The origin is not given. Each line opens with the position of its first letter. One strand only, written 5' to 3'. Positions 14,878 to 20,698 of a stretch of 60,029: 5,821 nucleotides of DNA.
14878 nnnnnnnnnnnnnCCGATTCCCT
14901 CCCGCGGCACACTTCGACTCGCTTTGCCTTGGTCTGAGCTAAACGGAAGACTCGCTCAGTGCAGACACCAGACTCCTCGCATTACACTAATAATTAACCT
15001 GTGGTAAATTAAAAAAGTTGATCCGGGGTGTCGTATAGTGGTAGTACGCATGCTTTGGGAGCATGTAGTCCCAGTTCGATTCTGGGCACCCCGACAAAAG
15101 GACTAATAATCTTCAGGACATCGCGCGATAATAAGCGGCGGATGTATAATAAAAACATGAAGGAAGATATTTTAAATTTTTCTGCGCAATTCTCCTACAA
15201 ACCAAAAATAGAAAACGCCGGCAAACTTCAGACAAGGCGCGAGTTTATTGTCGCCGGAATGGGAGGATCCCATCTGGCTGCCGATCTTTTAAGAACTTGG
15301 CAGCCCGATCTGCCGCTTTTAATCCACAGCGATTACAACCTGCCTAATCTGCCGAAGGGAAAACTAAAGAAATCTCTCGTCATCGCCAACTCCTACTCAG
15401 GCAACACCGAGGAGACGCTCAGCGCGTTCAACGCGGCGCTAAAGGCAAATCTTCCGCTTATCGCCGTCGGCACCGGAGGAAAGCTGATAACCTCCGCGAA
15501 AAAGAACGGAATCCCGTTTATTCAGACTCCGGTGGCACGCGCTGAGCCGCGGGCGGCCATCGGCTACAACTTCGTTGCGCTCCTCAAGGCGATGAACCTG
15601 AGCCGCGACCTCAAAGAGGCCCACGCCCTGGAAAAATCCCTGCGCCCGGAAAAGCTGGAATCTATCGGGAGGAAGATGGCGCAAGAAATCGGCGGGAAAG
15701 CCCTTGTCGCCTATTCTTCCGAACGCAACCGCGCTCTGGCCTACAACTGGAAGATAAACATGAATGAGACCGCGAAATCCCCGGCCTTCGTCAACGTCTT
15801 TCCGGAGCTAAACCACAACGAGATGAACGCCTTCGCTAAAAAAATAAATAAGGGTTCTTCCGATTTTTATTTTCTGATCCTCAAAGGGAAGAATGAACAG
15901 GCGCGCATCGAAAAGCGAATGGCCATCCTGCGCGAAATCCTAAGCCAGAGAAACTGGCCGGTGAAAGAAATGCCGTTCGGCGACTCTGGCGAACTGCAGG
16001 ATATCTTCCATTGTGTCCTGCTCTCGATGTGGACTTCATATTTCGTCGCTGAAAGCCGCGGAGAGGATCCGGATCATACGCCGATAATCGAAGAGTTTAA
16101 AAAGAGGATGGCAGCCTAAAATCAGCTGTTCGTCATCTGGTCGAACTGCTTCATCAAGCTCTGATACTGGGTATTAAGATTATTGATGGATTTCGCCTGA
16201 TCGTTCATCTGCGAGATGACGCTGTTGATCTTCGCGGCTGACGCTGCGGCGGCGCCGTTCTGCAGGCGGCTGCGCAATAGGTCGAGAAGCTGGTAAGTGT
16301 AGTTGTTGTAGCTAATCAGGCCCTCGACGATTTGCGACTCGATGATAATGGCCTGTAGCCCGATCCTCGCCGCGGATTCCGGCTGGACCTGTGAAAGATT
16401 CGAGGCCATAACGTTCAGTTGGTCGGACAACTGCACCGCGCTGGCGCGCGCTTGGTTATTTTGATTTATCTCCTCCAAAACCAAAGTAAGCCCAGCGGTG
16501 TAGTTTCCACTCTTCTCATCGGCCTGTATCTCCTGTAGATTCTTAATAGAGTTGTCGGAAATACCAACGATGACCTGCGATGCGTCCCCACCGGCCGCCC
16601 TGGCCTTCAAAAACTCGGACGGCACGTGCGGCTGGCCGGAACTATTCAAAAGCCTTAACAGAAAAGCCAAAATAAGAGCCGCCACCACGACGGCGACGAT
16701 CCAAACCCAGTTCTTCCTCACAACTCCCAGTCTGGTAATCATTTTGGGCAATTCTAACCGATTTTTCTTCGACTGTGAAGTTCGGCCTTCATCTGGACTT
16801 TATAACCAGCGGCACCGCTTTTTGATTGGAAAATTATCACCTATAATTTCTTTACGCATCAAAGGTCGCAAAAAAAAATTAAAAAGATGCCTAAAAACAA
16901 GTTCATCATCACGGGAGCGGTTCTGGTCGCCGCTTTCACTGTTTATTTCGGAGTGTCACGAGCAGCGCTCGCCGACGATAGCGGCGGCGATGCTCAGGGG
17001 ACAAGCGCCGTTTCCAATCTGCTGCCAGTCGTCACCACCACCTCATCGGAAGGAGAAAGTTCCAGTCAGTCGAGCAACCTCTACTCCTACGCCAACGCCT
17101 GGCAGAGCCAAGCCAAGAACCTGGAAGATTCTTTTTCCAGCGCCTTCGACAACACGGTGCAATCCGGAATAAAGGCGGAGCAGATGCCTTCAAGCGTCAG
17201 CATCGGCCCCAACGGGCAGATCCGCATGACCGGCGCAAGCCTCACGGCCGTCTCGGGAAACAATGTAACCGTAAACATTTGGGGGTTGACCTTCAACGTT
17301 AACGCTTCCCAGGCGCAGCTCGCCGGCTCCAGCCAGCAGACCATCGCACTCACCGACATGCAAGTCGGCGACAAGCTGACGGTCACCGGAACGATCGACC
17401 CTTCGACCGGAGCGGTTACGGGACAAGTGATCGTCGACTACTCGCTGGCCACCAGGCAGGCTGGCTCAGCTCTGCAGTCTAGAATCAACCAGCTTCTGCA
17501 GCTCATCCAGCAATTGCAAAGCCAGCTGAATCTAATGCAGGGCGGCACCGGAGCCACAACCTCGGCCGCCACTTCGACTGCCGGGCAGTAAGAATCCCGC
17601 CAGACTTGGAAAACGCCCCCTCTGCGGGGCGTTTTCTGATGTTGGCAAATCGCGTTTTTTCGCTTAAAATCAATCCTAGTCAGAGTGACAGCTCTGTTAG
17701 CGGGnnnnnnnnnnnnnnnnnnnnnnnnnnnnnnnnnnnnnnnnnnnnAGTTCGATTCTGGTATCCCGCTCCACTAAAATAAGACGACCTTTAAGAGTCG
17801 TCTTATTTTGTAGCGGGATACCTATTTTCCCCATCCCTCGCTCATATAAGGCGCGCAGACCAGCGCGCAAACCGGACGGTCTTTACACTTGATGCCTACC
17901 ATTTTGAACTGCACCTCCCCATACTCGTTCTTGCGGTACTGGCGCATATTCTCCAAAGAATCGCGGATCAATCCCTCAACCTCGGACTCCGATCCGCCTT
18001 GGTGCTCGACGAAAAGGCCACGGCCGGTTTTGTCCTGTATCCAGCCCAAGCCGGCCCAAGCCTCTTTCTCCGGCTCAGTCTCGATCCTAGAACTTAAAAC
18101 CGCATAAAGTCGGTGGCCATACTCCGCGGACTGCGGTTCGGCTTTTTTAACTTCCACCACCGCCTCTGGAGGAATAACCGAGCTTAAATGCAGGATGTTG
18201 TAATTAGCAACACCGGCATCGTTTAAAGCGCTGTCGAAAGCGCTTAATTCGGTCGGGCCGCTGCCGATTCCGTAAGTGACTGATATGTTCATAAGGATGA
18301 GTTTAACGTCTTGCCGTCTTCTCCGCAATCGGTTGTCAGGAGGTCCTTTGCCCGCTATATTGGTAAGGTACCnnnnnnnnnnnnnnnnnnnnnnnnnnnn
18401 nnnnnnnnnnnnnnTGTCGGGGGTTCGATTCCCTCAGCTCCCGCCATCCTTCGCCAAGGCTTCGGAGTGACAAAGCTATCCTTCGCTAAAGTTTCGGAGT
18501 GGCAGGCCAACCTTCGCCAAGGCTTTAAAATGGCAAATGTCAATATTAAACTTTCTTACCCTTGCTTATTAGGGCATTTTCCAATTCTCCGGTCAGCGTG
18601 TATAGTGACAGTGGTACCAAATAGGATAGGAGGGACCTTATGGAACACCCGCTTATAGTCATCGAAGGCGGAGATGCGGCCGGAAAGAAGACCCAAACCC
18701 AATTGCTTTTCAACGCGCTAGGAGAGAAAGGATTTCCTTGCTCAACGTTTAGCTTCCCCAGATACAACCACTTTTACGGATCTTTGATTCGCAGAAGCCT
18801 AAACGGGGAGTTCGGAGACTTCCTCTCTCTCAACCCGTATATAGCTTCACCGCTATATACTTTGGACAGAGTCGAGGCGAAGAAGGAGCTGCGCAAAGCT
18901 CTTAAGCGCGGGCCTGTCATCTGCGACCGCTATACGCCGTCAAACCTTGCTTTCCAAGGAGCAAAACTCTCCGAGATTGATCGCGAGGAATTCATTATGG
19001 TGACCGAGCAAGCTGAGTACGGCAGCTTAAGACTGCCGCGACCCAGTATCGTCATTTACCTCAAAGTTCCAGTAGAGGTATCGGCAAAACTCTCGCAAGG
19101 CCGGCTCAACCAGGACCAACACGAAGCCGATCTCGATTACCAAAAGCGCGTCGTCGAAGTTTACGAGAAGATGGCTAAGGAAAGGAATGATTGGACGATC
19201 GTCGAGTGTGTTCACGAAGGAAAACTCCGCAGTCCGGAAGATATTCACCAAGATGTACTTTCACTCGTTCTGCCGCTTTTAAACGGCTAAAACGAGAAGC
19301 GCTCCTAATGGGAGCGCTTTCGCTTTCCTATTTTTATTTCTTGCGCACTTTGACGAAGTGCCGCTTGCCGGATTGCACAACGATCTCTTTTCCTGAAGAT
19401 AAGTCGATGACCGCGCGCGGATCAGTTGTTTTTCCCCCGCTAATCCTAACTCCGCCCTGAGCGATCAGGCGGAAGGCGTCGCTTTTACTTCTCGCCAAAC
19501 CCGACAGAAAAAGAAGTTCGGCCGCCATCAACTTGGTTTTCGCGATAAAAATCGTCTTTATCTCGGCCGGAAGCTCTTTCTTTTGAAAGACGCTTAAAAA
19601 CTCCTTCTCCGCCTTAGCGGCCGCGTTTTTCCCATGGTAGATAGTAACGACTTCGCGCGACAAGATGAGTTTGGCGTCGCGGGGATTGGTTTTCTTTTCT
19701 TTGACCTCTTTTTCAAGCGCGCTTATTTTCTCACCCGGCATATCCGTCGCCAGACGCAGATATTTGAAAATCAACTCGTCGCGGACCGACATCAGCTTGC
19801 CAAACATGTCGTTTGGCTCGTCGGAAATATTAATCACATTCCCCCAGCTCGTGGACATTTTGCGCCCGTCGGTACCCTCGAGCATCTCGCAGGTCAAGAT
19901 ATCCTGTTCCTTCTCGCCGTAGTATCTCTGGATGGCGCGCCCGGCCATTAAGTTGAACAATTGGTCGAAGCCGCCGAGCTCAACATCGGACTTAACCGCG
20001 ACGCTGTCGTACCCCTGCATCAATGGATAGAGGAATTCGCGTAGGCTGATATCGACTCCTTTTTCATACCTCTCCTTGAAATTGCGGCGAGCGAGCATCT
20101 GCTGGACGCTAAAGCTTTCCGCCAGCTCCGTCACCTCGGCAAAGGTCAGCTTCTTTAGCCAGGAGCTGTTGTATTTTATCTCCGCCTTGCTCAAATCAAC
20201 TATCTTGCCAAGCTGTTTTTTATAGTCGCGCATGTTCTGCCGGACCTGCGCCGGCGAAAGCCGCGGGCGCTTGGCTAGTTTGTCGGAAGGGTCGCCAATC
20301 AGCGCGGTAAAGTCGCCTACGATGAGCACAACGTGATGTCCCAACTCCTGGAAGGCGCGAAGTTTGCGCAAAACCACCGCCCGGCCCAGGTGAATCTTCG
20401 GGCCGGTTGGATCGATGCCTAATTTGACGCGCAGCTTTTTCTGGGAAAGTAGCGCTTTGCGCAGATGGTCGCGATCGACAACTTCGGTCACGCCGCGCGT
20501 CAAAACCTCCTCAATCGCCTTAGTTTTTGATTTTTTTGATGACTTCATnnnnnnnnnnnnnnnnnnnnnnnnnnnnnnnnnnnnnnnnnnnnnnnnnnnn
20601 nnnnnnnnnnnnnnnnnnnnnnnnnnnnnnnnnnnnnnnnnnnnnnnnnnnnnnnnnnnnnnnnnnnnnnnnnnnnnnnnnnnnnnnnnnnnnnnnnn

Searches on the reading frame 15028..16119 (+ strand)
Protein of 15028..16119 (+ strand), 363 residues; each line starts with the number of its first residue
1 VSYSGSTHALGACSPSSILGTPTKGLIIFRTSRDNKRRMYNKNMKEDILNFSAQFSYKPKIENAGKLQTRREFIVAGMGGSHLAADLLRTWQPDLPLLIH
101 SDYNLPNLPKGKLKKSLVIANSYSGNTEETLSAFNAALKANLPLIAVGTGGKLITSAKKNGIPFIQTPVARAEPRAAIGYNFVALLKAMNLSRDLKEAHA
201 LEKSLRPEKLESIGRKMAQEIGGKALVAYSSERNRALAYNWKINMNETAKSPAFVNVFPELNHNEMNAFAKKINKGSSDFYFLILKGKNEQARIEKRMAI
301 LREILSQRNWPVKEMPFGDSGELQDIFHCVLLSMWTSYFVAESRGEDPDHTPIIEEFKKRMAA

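Call 42: search_protein_families(library=pfam, proteins=[window:15028-16119:+], max_evalue=0.001)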
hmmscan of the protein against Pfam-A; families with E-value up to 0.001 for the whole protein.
window:15028-16119:+ (363 aa): 1 family
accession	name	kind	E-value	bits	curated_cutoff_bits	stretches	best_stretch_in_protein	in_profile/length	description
PF10432.14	bact-PGI_C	-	1.4e-33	116.4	24.5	1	215-361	6-151/151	Bacterial phospho-glucose isomerase C-terminal SIS domain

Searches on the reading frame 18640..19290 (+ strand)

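Call 42: search_protein_families(library=pfam, proteins=[window:18640-19290:+], max_evalue=0.001)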
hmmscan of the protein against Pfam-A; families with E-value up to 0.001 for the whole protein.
window:18640-19290:+ (216 aa): 2 families
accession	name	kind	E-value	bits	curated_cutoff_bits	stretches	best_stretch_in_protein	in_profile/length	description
PF02223.23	Thymidylate_kin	-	1.8e-23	83.6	27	1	8-189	1-173/185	Thymidylate kinase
PF01712.25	dNK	-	1.8e-07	31.6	27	1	6-207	1-195/203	Deoxynucleoside kinase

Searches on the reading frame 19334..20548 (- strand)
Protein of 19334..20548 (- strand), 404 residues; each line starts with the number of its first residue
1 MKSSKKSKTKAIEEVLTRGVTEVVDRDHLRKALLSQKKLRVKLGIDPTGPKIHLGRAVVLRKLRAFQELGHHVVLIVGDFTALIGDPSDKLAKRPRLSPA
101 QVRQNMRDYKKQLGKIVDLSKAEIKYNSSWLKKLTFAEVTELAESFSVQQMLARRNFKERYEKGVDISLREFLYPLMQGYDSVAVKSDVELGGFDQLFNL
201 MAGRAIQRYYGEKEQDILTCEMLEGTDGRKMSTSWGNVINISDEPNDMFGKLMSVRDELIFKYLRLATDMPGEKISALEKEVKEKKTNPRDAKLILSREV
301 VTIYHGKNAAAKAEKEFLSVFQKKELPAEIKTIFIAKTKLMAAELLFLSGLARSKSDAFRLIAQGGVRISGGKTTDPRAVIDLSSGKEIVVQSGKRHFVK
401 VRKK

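Call 42: search_protein_families(library=pfam, proteins=[window:19334-20548:-], max_evalue=0.001)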
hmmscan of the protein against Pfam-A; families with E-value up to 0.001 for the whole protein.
window:19334-20548:- (404 aa): 4 families
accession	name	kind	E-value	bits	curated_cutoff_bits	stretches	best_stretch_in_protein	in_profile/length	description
PF00579.31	tRNA-synt_1b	-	5.7e-74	249.5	21.1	1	36-322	3-292/292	tRNA synthetases class I (W and Y)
PF22421.1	SYY_C-terminal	-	2.3e-05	24.6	27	1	329-399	8-81/83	Tyrosine--tRNA ligase SYY-like C-terminal domain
PF16714.10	TyrRSs_C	-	0.00029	21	30.6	1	342-374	23-55/120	Tyrosyl-tRNA synthetase C-terminal domain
PF01479.30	S4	-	0.00038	20.6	22.8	1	346-378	7-39/48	S4 domain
